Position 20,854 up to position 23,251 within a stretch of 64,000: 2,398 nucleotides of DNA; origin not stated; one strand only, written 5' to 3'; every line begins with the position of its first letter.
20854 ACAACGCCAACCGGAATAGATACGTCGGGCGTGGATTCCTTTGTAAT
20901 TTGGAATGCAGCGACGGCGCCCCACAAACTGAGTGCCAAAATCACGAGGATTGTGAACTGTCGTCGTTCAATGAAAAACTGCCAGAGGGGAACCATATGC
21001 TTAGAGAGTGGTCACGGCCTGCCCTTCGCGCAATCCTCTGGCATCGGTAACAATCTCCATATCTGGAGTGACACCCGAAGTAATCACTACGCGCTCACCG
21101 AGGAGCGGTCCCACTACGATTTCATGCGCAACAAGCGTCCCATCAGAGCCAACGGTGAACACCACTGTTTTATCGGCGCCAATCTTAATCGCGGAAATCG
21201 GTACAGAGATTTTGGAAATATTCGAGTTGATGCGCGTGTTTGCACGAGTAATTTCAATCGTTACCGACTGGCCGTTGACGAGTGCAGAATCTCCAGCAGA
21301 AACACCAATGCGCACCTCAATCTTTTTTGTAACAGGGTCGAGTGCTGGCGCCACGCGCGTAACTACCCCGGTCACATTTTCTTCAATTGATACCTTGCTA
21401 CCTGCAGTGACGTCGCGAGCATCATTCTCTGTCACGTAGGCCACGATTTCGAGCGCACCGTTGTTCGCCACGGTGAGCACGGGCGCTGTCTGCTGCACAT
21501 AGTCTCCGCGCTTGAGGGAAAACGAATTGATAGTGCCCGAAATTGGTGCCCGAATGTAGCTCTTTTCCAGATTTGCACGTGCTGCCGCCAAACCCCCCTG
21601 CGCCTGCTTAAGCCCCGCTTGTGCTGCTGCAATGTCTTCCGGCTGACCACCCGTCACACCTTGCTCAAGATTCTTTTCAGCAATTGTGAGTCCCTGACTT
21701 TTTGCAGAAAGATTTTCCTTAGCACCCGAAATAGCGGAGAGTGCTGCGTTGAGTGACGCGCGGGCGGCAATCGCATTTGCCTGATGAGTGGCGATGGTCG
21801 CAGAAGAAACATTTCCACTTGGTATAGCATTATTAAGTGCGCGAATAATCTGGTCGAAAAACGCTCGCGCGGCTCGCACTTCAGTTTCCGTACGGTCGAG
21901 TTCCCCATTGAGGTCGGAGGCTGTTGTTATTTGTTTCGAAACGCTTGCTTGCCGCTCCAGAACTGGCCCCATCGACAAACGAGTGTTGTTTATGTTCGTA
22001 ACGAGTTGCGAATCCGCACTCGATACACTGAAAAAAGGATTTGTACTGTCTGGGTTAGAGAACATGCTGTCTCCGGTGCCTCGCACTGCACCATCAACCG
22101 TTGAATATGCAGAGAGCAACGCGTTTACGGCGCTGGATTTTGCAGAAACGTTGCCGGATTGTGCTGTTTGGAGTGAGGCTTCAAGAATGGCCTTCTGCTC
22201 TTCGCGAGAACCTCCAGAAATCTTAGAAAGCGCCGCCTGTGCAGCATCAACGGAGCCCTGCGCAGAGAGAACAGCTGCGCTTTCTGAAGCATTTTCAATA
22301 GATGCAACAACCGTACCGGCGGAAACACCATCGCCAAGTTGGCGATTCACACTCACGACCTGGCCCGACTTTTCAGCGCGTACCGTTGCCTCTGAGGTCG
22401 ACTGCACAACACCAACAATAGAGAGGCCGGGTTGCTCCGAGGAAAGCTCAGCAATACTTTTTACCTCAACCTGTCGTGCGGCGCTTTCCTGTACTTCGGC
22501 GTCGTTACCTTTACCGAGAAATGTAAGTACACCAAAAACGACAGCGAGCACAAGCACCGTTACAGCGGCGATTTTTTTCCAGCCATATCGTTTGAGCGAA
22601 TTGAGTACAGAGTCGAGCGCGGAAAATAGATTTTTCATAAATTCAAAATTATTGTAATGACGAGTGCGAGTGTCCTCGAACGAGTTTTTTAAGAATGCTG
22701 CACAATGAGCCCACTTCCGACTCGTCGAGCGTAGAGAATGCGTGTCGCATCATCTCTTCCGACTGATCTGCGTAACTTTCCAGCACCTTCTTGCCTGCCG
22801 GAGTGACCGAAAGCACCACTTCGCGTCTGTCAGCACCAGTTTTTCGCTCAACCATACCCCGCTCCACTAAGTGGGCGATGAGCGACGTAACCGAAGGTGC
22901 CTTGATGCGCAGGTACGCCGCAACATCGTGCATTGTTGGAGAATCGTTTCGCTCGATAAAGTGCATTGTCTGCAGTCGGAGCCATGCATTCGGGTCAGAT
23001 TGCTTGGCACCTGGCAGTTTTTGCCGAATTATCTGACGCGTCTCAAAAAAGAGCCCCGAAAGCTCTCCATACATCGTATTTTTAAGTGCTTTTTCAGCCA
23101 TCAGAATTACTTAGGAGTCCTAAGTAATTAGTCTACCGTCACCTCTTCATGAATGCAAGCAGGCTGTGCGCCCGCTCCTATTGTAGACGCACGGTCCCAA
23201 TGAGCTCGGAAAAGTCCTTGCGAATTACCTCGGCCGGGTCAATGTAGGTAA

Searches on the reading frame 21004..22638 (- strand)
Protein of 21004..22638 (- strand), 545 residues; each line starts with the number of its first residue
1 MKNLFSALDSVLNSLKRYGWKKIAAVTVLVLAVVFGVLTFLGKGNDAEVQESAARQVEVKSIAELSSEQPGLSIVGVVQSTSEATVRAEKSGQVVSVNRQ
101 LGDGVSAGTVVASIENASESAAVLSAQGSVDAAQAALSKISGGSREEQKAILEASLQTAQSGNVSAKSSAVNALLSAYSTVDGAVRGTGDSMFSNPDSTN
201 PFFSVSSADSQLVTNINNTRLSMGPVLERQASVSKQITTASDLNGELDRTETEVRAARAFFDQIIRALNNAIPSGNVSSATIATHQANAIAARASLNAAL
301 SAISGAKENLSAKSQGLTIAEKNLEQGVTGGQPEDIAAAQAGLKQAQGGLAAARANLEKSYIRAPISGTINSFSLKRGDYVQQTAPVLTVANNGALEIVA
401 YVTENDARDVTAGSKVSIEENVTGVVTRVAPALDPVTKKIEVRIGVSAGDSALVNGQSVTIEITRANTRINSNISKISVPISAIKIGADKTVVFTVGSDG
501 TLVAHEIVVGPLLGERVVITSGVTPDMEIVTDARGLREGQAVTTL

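Call 42: search_protein_families(library=pfam, proteins=[window:21004-22638:-], max_evalue=0.1)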
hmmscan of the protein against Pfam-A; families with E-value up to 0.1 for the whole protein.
window:21004-22638:- (545 aa): 7 families
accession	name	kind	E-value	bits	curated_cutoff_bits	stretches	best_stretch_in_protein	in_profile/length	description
PF13437.12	HlyD_3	-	2.9e-18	67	22.2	2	362-449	2-96/106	HlyD family secretion protein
PF16576.10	HlyD_D23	-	1.9e-13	50.6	30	1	350-455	99-210/214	Barrel-sandwich domain of CusB or HlyD membrane-fusion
PF00364.28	Biotin_lipoyl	-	0.00081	19.6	22.1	1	83-114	42-73/73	Biotin-requiring enzyme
PF12700.13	HlyD_2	-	0.0023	17.2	25.1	1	373-498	245-362/416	HlyD family secretion protein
PF13533.13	Biotin_lipoyl_2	-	0.007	16.6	29.8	0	85-114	2-31/32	Biotin-lipoyl like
PF13382.11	Adenine_deam_C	-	0.017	15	27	1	317-371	58-112/169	Adenine deaminase C-terminal domain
PF04011.17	LemA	-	0.062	13.6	26.2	0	240-274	83-117/149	LemA family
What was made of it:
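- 21001..22638 (-): HlyD-type membrane fusion protein (545 aa), immediately upstream in the same operon. HlyD_3 E 2.9e-18 and HlyD_D23 (call 42).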

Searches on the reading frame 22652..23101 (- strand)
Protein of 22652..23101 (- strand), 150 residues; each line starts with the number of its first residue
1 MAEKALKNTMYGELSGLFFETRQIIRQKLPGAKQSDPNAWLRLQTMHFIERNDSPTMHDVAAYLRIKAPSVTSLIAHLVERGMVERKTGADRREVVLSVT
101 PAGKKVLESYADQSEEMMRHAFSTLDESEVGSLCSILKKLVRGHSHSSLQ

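Call 42: search_protein_families(library=pfam, proteins=[window:22652-23101:-], max_evalue=0.1)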
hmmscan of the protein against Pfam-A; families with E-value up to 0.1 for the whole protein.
window:22652-23101:- (150 aa): 13 families
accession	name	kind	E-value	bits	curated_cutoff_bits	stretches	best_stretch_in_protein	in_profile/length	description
PF12802.13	MarR_2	-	8.5e-11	42.3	27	1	43-93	8-60/61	MarR family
PF13463.12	HTH_27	-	1e-07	32.5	22.2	1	46-103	9-68/68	Winged helix DNA-binding domain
PF01047.28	MarR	-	1.8e-06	28.2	24.6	1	45-95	8-59/59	MarR family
PF21984.2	DnaD_N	-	0.0012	19.5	27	1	43-96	23-77/101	DnaD N-terminal domain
PF09339.16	HTH_IclR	-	0.0013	18.9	22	1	48-86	11-50/52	IclR helix-turn-helix domain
PF13601.12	HTH_34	-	0.0099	16.5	27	1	41-113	1-75/80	Winged helix DNA-binding domain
PF03965.22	Penicillinase_R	-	0.013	16.3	22.6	1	44-89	7-56/115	Penicillinase repressor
PF21863.2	HTH_67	-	0.016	15.3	27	1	67-143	194-260/268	Helix-turn-helix family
PF01978.25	TrmB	-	0.026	14.8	25.6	1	54-90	22-58/68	Sugar-specific transcriptional regulator TrmB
PF01325.25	Fe_dep_repress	-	0.028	15.1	26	1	50-86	18-54/60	Iron dependent repressor, N-terminal DNA binding domain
PF13545.12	HTH_Crp_2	-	0.028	14.8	27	1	55-89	23-56/70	Crp-like helix-turn-helix domain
PF25213.1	HVO_A0261_N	-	0.03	14.7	35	1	58-119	28-83/86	HVO_A0261 N-terminal domain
PF01726.22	LexA_DNA_bind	-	0.069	13.4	23.7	0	51-92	22-64/65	LexA DNA binding domain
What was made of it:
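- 22649..23101 (-): MarR-family regulator (150 aa) heading the operon. MarR_2 E 8.5e-11 (call 42).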
